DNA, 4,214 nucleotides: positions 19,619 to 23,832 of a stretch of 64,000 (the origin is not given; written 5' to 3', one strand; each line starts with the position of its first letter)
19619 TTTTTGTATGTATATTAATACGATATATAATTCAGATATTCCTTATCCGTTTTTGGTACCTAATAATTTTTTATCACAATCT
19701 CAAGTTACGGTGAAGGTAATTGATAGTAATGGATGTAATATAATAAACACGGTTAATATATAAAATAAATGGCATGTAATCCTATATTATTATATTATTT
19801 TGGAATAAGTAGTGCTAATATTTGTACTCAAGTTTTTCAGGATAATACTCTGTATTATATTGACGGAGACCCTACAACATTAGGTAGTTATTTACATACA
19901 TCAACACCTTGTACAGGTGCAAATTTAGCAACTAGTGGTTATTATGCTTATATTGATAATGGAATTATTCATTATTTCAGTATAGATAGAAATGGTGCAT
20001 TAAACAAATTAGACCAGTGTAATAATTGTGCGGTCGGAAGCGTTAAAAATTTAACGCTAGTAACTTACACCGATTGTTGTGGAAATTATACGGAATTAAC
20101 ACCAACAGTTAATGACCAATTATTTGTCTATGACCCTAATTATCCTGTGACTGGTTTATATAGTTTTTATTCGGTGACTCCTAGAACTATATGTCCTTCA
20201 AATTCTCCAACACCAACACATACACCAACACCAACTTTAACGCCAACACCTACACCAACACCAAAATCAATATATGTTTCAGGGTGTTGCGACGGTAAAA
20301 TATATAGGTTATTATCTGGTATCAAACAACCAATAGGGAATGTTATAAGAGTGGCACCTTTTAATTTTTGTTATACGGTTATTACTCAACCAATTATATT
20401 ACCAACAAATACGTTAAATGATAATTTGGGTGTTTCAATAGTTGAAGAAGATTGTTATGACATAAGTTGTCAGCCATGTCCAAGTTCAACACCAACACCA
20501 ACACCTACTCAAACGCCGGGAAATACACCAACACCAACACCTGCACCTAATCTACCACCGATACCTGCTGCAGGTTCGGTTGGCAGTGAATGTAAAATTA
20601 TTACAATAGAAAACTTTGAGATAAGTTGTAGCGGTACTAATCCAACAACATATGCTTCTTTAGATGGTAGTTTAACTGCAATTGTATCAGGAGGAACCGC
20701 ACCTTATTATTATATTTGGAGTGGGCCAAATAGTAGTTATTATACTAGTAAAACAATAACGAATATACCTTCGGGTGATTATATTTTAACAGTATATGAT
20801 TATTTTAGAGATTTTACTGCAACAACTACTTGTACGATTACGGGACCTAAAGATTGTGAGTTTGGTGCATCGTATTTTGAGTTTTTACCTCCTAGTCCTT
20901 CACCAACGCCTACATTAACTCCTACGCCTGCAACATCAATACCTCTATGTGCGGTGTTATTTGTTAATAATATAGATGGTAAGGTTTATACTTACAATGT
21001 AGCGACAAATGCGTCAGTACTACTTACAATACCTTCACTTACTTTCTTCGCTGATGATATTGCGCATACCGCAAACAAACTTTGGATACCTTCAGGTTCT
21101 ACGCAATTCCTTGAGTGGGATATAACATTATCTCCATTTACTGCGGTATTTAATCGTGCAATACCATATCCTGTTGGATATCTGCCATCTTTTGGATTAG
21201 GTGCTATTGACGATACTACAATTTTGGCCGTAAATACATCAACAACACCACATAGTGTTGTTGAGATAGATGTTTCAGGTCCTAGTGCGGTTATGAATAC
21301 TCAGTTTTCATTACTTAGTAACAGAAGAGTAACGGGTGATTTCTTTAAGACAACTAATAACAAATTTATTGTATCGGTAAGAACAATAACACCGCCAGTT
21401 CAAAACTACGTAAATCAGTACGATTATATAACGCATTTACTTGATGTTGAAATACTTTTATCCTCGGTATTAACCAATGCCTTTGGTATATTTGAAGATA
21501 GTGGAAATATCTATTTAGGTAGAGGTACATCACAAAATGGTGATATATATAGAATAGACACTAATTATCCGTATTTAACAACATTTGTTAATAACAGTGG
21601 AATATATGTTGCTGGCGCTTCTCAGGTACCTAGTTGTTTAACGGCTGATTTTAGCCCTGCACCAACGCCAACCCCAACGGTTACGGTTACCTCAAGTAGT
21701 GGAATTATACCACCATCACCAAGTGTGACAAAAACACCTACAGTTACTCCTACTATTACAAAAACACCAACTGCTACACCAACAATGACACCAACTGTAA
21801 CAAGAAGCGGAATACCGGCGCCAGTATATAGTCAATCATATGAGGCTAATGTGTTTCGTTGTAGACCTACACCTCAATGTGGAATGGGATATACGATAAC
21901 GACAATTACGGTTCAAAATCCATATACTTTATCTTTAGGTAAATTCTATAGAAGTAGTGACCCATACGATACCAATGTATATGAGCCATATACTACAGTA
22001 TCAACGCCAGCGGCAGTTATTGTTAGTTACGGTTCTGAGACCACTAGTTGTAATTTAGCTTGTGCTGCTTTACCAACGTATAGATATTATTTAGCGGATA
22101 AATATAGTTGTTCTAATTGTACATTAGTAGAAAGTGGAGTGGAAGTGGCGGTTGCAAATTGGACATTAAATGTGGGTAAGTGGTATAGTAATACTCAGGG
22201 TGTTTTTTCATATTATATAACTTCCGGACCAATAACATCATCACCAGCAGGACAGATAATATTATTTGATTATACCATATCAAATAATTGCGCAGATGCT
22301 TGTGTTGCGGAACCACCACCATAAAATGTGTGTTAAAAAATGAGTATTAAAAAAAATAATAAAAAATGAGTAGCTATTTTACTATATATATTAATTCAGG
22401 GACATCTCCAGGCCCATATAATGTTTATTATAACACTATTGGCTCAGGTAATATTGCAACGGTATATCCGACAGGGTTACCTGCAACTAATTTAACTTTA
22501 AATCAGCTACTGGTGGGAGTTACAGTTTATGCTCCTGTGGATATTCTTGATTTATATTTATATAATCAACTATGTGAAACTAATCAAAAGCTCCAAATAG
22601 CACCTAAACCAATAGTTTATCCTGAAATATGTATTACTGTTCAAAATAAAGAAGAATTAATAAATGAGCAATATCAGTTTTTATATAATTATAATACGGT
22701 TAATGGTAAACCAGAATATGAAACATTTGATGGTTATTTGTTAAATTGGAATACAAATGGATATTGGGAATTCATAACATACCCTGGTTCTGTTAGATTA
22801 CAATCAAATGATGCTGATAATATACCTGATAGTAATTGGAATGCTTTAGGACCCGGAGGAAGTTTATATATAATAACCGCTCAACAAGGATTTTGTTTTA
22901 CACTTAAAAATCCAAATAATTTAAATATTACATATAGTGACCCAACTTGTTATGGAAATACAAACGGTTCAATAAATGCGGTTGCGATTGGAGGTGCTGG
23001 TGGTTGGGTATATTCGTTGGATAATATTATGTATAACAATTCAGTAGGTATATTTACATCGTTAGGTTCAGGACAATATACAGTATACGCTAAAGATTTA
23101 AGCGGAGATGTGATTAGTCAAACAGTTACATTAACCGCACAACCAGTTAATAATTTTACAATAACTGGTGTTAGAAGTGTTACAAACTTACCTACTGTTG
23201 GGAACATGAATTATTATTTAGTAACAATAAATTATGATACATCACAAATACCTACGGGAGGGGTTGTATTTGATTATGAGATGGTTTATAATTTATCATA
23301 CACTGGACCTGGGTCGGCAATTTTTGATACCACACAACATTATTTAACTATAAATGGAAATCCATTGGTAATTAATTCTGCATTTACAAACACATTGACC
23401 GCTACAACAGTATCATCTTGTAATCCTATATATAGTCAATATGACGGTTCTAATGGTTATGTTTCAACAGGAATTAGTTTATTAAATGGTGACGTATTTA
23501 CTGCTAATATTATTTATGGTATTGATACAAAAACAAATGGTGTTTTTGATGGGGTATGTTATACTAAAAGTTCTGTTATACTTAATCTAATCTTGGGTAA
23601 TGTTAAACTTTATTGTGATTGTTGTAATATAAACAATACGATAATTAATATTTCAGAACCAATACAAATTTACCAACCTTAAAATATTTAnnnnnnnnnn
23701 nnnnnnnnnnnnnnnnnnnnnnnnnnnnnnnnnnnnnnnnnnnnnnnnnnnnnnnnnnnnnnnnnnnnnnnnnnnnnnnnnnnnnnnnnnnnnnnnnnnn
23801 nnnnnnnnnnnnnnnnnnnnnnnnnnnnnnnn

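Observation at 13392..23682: Host-type SprB adhesin repeats, Pro/Thr linkers and LRR-like repeats assembled into phage fibre proteins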

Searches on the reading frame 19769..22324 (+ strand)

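Call 3: search_protein_families(library=pfam, proteins=[window:19769-22324:+], max_evalue=1)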
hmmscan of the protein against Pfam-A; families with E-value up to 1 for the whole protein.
window:19769-22324:+ (851 aa): 1 family
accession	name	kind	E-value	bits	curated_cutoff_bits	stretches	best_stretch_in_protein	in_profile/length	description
PF13573.12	SprB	-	0.001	19.1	28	1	295-320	10-35/37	SprB repeat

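Call 4: search_protein_families(library=phrogs, proteins=[window:19769-22324:+], max_evalue=0.01)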
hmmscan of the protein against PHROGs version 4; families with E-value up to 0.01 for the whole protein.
window:19769-22324:+ (851 aa): 1 family
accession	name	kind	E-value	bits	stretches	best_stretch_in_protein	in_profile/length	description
phrog_15511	-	unknown function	9.1e-07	29.3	1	617-694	199-275/511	-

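Call 25: search_protein_families(library=ncbifam, proteins=[window:19769-22324:+], max_evalue=0.1)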
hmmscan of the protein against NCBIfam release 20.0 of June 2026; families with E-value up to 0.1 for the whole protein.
window:19769-22324:+ (851 aa): 1 family
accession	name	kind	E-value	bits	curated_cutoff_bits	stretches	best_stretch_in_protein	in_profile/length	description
NF052345.1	S_layer_anammox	exception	1.2e-05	22.9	1400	2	236-401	1284-1422/1596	Kustd1514 family S-layer glycoprotein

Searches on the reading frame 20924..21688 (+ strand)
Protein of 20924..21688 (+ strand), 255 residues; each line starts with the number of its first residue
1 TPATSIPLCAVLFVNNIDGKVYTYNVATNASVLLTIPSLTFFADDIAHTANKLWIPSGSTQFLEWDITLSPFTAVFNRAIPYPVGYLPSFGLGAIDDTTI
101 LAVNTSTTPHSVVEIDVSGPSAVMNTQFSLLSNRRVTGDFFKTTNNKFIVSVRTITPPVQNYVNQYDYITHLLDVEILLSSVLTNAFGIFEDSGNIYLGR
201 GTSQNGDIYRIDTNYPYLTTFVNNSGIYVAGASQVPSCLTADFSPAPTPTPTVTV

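Call 73: find_homologous_proteins(query=window:20924-21688:+)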
Query window:20924-21688:+ (255 aa): 29 proteins with E <= 0.001 among 540 candidates.
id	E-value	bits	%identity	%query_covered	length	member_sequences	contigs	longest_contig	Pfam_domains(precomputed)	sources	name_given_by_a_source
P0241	7.6e-76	273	55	91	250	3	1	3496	-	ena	-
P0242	1.3e-55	207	46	94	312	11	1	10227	-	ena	-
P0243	1.3e-49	187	44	88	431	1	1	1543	-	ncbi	-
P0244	1.9e-48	183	60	56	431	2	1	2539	-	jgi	jgi:hypothetical protein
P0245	1.8e-46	177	42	95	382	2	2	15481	-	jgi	jgi:hypothetical protein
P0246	3.0e-42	163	40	90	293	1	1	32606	-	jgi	jgi:hypothetical protein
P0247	5.3e-42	162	43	92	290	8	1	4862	-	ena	-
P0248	2.5e-41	160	40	92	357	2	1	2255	-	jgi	jgi:hypothetical protein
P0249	5.5e-41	159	40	94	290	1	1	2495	-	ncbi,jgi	jgi:hypothetical protein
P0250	4.8e-40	156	44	76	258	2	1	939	-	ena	-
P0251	7.4e-40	155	41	93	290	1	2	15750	-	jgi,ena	jgi:hypothetical protein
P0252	4.0e-39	153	40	87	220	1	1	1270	-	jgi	jgi:outer membrane protein assembly factor BamB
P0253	5.4e-39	152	41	92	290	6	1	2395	-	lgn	-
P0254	9.4e-38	148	42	88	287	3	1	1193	-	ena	-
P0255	2.4e-37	147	38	94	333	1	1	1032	-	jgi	jgi:hypothetical protein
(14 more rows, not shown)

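Call 74: find_encoding_contigs(protein=P0246, flank=10000, max_places=1)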
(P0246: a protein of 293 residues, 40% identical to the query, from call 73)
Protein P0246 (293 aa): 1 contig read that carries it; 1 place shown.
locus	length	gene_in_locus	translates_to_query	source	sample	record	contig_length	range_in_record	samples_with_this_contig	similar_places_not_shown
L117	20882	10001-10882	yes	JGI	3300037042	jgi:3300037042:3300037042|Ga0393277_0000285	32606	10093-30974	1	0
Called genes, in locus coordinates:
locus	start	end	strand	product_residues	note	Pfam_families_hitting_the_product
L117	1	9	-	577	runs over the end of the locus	-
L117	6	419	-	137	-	PF13527:Acetyltransf_9, PF13673:Acetyltransf_10, PF00583:Acetyltransf_1, PF13508:Acetyltransf_7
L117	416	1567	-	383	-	PF01041:DegT_DnrJ_EryC1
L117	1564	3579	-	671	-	PF00534:Glycos_transf_1, PF13692:Glyco_trans_1_4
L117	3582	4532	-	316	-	PF05050:Methyltransf_21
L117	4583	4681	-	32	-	-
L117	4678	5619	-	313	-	PF01075:Glyco_transf_9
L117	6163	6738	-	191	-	-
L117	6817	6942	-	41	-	-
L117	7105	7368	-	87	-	-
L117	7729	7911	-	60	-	-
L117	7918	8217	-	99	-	-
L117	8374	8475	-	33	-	-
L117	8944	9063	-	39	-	-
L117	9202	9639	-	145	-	-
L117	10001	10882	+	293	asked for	-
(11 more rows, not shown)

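Call 75: find_encoding_contigs(protein=P0245, flank=10000, max_places=1)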
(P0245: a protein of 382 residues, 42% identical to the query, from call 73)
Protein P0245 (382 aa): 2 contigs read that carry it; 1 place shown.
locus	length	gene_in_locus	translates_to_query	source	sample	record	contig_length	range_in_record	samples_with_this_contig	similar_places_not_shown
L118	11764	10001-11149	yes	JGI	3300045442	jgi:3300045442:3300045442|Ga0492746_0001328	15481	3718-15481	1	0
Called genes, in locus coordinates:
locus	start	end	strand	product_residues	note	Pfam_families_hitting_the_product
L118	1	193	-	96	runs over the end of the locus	-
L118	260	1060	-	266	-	PF04542:Sigma70_r2, PF04545:Sigma70_r4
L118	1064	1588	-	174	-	PF20216:DUF6576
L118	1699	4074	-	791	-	PF13558:SbcC_Walker_B (weak)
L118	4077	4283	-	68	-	-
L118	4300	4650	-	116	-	-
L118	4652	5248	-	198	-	-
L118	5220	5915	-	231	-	PF00149:Metallophos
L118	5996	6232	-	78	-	-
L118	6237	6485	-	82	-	-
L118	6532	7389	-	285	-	-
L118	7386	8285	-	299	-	PF08275:DNAG_N (faint)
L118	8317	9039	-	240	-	-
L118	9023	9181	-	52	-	-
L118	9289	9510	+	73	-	-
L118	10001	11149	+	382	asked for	-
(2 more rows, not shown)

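Call 88: search_protein_families(library=pfam, proteins=[window:20924-21688:+], max_evalue=1)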
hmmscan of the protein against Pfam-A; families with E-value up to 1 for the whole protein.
window:20924-21688:+ (255 aa): 0 families

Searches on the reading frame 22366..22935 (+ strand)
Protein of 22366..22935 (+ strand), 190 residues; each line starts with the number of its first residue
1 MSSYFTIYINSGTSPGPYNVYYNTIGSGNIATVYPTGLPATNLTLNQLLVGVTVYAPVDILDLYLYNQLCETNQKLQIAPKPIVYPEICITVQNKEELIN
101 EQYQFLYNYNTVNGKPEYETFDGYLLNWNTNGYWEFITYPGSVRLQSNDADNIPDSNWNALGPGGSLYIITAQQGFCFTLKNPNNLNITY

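Call 88: search_protein_families(library=pfam, proteins=[window:22366-22935:+], max_evalue=1)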
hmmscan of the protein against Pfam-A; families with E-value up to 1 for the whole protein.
window:22366-22935:+ (190 aa): 1 family
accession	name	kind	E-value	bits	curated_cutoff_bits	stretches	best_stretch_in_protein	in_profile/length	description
PF05669.17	Med31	-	0.0095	16.4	25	1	98-144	14-60/95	SOH1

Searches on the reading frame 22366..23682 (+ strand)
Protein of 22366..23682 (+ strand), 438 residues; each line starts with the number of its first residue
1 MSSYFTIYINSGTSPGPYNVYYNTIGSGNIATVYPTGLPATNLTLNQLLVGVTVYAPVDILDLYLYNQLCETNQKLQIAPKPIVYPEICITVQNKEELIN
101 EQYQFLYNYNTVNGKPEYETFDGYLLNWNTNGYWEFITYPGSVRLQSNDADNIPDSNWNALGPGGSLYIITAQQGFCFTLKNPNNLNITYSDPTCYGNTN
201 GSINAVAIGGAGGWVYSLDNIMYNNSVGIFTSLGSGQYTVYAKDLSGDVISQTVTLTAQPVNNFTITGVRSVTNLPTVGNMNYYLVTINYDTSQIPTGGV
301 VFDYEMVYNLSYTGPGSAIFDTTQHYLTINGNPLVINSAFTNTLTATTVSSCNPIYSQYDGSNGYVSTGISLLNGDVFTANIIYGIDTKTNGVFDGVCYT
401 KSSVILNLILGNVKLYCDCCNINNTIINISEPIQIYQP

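Call 3: search_protein_families(library=pfam, proteins=[window:22366-23682:+], max_evalue=1)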
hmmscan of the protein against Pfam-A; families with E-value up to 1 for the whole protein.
window:22366-23682:+ (438 aa): 2 families
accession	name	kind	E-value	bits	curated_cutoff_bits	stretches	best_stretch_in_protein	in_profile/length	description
PF13573.12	SprB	-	1.2e-05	25.2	28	1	189-220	3-34/37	SprB repeat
PF05669.17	Med31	-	0.037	14.5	25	1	98-144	14-60/95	SOH1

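Call 4: search_protein_families(library=phrogs, proteins=[window:22366-23682:+], max_evalue=0.01)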
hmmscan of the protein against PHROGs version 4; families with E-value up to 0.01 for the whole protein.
window:22366-23682:+ (438 aa): 0 families

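Call 25: search_protein_families(library=ncbifam, proteins=[window:22366-23682:+], max_evalue=0.1)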
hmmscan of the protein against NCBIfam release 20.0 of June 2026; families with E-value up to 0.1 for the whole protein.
window:22366-23682:+ (438 aa): 0 families

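Call 90: search_protein_representatives(protein=window:22366-23679:+)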
Query: 438 residues. Proteins with E-value up to 0.001 (for the whole library): 2888; up to 1e-10: 1306; up to 1e-30: 357. The best 150 are listed.
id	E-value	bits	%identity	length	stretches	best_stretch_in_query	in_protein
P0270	1.3e-167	574.8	44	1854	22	182-263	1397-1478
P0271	7.3e-152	522.9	35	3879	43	181-260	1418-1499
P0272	1.4e-141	489.0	35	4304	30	193-263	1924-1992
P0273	5.3e-136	470.6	35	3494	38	178-261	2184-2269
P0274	6.3e-122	424.3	35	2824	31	187-268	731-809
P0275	1.8e-119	416.2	51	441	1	3-437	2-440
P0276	2.7e-119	415.6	33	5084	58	183-269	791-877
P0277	1.4e-114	400.0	44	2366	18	187-256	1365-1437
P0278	1.2e-109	383.8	46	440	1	1-438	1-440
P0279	8.1e-109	381.1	34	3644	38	188-258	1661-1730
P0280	2.9e-103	362.7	33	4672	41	186-269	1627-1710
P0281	6.7e-101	355.0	33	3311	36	180-259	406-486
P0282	1.4e-100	353.9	44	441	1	1-438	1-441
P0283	3.0e-100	352.8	34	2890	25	187-271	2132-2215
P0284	3.1e-100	352.8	36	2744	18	191-261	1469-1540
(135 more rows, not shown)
